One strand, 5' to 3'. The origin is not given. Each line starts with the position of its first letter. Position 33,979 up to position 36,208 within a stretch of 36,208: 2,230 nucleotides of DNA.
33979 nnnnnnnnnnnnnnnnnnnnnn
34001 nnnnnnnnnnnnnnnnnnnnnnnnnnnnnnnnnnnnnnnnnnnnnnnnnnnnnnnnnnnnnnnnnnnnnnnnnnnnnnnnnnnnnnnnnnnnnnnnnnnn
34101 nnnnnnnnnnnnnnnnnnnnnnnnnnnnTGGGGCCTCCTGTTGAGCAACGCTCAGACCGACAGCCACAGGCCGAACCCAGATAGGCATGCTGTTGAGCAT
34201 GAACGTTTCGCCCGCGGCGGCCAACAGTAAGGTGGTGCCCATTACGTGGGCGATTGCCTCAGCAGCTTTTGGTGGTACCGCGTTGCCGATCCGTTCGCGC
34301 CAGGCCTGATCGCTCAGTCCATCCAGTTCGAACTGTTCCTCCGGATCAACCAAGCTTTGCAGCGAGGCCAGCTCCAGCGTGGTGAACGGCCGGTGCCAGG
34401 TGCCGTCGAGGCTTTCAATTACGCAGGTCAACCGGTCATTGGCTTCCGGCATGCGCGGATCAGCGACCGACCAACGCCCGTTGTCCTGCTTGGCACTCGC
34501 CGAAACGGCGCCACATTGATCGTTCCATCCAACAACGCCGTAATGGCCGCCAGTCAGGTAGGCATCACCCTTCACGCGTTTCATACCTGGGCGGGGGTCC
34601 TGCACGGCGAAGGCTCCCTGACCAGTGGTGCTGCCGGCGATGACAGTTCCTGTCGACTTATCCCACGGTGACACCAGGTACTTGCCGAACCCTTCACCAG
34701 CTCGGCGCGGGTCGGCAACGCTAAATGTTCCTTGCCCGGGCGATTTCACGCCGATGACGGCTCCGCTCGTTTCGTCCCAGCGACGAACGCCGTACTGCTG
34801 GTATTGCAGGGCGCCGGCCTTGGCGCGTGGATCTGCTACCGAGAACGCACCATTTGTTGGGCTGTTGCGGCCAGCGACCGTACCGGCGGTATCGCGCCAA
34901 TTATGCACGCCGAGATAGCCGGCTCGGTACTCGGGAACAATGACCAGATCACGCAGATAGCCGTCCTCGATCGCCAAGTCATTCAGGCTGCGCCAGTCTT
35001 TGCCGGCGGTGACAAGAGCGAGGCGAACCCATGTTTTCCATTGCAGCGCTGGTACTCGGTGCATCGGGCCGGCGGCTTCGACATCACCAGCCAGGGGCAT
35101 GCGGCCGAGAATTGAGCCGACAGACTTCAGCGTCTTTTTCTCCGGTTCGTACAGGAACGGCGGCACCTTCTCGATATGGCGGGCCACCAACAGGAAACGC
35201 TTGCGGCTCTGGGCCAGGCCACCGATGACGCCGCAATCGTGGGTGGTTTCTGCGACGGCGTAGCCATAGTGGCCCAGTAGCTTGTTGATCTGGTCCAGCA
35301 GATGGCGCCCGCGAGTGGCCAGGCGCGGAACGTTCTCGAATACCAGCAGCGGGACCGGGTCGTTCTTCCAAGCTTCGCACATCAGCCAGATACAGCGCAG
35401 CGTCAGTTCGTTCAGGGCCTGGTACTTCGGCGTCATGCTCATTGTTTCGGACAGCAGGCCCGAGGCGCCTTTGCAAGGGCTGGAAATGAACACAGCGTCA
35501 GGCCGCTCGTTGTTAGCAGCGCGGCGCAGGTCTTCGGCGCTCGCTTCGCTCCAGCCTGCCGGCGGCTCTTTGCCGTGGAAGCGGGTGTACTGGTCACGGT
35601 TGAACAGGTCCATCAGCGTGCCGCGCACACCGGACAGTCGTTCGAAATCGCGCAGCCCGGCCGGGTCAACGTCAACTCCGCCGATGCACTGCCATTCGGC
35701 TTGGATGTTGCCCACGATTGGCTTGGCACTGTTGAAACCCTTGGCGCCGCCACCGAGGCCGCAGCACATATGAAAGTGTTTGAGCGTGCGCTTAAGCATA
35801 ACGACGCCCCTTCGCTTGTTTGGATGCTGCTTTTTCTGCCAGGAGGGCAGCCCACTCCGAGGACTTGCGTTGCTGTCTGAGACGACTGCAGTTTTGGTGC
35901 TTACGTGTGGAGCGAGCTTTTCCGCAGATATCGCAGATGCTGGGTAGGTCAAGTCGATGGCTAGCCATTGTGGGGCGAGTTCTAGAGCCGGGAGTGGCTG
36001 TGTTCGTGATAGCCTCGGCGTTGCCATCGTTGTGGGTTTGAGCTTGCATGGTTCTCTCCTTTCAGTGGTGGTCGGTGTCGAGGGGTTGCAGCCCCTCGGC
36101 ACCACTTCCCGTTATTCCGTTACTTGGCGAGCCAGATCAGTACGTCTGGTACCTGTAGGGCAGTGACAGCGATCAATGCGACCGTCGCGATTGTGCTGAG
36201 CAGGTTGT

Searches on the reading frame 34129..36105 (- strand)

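Call 6: search_protein_families(library=pfam, proteins=[window:34129-36105:-], max_evalue=0.1)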
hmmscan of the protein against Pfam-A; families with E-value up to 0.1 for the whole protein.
window:34129-36105:- (659 aa): 1 family
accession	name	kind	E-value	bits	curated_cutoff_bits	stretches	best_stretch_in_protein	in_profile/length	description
PF00145.23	DNA_methylase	-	9.3e-13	48.7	22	2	202-331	62-191/324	C-5 cytosine-specific DNA methylase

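Call 7: search_protein_families(library=padloc, proteins=[window:34129-36105:-], max_evalue=0.1)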
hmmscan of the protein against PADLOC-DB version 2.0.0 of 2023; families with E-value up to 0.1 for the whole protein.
window:34129-36105:- (659 aa): 18 families
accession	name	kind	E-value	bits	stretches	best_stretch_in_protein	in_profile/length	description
PDLC03378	MTase_II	-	7.5e-16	56.3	2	115-377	10-235/344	Type II methyltransferase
PDLC03234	MTase_II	-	9.5e-14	49.4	2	188-317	59-182/375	Type II methyltransferase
PDLC00033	DruM2|DruM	-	4.1e-11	40.8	2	570-621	312-359/368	DNA cytosine methylase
PDLC03272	MTase_II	-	3.5e-09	34.3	2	252-333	178-261/407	Type II methyltransferase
PDLC00026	DruM2|DruM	-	5.9e-09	33.9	1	453-625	167-317/336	DNA cytosine methylase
PDLC03326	MTase_II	-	5.5e-07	27.1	2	253-322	117-188/412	Type II methyltransferase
PDLC02649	DrmMII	-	3.7e-06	24.2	2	253-321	163-234/422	DrmMII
PDLC03270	MTase_II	-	2.4e-05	21.6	1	254-310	109-162/309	Type II methyltransferase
PDLC03237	MTase_II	-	2.8e-05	20.2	1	253-311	910-970/1036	Type II methyltransferase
PDLC00032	DruM2|DruM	-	5e-05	20.7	0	575-624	269-318/424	DNA cytosine methylase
PDLC02648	DrmMII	-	5.3e-05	20.2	1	570-622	399-447/468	DrmMII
PDLC03232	MTase_II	-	8.5e-05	19.5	1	571-621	409-455/465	Type II methyltransferase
PDLC00029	DruM2|DruM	-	0.00064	17.2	0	571-625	259-310/329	DNA cytosine methylase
PDLC02656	DrmMII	-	0.00078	16.4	1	572-622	419-465/491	DrmMII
PDLC00030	DruM2|DruM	-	0.0011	16.2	0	603-626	341-364/380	DNA cytosine methylase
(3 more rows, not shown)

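Call 8: search_protein_families(library=phrogs, proteins=[window:34129-36105:-], max_evalue=0.1)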
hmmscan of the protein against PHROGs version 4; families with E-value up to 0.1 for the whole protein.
window:34129-36105:- (659 aa): 3 families
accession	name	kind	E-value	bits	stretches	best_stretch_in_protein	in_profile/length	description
phrog_32684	-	unknown function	2.9e-141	470.5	1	103-347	1-245/262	-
phrog_116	-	other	1.8e-53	183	1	97-657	197-530/779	DNA methyltransferase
phrog_363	-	other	7.2e-06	26.3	0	105-149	51-86/327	DNA methyltransferase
